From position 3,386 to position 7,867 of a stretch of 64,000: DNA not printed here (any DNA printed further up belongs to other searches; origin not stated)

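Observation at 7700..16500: Extreme local GC-skew inversion centred on the hairpin elements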

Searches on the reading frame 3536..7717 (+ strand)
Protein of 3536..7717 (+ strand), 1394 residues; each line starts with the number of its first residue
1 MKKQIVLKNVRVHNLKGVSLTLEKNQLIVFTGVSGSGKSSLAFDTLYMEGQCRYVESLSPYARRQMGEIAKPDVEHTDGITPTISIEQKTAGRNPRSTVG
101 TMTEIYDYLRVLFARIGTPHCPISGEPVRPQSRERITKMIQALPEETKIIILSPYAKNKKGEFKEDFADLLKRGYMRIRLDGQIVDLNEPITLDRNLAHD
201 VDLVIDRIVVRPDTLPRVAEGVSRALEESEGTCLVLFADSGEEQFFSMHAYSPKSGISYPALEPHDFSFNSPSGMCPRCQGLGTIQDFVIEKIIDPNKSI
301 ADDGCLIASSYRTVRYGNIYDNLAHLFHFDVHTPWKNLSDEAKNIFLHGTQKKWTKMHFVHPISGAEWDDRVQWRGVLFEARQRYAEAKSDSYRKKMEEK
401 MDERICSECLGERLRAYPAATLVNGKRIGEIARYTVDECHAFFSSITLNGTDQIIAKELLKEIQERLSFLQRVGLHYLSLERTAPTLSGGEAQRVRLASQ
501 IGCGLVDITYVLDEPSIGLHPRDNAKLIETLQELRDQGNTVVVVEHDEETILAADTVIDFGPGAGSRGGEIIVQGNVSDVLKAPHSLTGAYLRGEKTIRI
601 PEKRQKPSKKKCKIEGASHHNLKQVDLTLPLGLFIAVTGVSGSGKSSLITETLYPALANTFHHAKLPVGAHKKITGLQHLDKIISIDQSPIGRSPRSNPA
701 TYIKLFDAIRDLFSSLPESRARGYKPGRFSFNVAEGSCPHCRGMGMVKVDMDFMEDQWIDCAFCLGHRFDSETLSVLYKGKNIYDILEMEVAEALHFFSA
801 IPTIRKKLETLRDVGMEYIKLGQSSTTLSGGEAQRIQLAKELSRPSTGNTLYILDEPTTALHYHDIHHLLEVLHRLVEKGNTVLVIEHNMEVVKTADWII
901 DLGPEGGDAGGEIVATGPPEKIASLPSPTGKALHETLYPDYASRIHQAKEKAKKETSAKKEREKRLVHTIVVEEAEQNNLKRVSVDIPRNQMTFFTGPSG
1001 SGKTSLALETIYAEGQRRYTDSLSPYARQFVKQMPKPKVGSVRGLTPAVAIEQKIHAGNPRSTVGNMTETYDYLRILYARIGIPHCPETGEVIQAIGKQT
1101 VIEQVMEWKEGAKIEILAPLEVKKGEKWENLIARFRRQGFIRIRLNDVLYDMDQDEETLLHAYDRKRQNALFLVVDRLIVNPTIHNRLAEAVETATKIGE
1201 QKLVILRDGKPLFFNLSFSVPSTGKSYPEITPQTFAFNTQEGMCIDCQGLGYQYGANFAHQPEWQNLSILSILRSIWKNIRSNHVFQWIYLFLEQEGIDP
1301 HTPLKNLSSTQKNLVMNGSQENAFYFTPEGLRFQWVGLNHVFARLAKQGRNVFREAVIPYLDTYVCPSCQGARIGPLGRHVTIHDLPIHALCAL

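Call 43: search_protein_families(library=pfam, proteins=[window:3536-7717:+], max_evalue=0.00001)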
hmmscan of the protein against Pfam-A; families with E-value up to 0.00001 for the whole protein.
window:3536-7717:+ (1394 aa): 12 families
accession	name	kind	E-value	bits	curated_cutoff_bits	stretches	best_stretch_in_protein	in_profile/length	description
PF17760.6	UvrA_inter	-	3.7e-55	184.9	23.3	2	131-238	1-108/109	UvrA interaction domain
PF17755.6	UvrA_DNA-bind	-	1.3e-27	96.8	23.2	1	291-399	3-110/110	UvrA DNA-binding domain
PF00005.33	ABC_tran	-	5.4e-26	92.3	25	0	804-859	85-137/137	ABC transporter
PF02463.25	SMC_N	-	6.9e-12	45.7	40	0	821-901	130-210/220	RecF/RecN/SMC N terminal domain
PF13555.12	AAA_29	-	8.9e-11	41.8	27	0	983-1006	15-38/61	P-loop containing region of AAA domain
PF20703.3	nSTAND1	-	2.3e-10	41.1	27.1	0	634-659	35-60/379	Novel STAND NTPase 1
PF03193.22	RsgA_GTPase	-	4.7e-09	36.7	30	0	954-1007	71-123/174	RsgA GTPase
PF13191.12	AAA_16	-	3.6e-08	34.5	32.6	0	634-657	26-49/167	AAA ATPase domain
PF20720.3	nSTAND3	-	1.2e-07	31.9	27.2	0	19-45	11-37/155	Novel STAND NTPase 3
PF13304.12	AAA_21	-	4.4e-07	30.7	27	0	834-892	244-302/304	AAA domain, putative AbiEii toxin, Type IV TA system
PF13401.12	AAA_22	-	5.3e-07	30.4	27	0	991-1017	6-32/130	AAA domain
PF13175.12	AAA_15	-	3.5e-06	27.3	32.1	0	508-543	330-365/374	AAA ATPase domain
